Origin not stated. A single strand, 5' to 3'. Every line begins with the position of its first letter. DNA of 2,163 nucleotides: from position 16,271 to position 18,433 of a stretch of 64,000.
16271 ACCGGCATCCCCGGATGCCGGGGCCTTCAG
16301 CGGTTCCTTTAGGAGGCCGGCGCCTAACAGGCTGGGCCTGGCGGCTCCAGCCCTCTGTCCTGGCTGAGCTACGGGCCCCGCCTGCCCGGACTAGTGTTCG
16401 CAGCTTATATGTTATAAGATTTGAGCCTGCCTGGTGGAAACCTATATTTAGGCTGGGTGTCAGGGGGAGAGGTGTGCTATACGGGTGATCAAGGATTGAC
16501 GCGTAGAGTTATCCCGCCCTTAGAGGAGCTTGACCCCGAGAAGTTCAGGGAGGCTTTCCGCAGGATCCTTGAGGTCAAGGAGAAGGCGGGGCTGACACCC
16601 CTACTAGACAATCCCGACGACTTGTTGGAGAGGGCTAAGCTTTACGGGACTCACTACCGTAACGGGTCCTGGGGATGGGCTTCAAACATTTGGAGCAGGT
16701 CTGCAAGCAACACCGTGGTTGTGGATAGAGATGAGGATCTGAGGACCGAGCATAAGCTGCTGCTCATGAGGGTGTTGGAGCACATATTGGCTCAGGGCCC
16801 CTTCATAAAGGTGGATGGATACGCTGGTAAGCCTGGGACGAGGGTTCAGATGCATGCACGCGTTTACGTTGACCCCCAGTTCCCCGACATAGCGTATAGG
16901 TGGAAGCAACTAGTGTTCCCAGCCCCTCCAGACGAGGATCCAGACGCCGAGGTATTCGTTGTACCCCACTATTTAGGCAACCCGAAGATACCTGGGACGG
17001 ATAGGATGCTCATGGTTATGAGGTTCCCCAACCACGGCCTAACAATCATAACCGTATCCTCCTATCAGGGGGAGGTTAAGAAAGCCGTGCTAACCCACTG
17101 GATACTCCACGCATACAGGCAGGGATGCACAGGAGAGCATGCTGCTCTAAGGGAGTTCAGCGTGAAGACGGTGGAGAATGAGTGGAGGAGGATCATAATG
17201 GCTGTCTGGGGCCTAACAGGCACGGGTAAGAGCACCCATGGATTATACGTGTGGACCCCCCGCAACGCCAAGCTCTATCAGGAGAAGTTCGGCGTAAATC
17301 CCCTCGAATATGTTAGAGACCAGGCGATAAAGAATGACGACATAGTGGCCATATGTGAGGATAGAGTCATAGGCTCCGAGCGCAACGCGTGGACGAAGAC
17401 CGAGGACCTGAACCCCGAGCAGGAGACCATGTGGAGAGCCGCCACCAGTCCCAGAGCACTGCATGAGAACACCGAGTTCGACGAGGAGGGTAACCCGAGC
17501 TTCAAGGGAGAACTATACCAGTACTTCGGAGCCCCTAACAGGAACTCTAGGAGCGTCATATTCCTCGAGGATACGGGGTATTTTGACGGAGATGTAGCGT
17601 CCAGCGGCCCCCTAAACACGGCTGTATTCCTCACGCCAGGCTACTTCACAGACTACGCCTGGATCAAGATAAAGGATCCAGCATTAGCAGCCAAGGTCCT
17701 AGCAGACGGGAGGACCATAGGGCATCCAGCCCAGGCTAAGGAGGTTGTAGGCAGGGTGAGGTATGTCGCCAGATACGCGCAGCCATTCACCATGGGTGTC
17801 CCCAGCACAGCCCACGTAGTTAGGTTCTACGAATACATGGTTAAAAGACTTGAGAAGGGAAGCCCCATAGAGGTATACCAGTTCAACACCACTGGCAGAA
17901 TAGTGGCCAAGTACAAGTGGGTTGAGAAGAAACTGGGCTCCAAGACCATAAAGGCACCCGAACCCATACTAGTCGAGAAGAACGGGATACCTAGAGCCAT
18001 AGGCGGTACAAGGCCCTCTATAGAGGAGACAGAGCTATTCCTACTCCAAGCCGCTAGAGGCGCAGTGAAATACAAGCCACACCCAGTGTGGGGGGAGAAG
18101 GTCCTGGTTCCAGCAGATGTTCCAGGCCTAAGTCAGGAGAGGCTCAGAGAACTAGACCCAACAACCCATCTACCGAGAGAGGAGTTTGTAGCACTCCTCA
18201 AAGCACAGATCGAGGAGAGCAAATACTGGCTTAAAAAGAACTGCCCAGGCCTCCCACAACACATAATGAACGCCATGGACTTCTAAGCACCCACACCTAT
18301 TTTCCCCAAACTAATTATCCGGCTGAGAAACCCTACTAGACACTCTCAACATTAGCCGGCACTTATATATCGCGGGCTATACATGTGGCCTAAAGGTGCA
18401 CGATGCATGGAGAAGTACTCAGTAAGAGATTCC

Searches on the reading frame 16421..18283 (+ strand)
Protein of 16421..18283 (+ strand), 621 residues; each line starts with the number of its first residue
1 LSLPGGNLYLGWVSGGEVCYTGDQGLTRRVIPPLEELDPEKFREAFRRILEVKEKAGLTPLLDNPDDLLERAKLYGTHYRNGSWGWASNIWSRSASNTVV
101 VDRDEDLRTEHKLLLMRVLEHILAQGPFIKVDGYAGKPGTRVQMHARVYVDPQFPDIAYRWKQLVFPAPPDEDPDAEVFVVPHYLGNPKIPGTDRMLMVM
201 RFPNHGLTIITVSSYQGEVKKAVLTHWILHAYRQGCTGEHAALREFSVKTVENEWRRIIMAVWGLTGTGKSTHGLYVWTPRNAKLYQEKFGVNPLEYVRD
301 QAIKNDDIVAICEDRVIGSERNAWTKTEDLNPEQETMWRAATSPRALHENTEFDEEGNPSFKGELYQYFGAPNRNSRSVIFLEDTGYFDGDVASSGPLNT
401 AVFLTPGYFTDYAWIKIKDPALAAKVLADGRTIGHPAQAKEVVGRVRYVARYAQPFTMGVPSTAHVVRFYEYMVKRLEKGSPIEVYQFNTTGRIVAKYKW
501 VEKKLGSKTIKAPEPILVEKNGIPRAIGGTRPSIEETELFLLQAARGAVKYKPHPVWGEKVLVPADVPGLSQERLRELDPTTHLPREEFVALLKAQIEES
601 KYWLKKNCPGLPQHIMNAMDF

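Call 60: search_protein_families(library=pfam, proteins=[window:16421-18283:+], max_evalue=0.00001)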
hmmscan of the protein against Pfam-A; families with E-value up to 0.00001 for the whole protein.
window:16421-18283:+ (621 aa): 1 family
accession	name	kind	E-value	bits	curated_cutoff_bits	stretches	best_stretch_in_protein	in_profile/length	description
PF01293.25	PEPCK_ATP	-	3.9e-12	46.1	26.5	1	111-363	71-295/465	Phosphoenolpyruvate carboxykinase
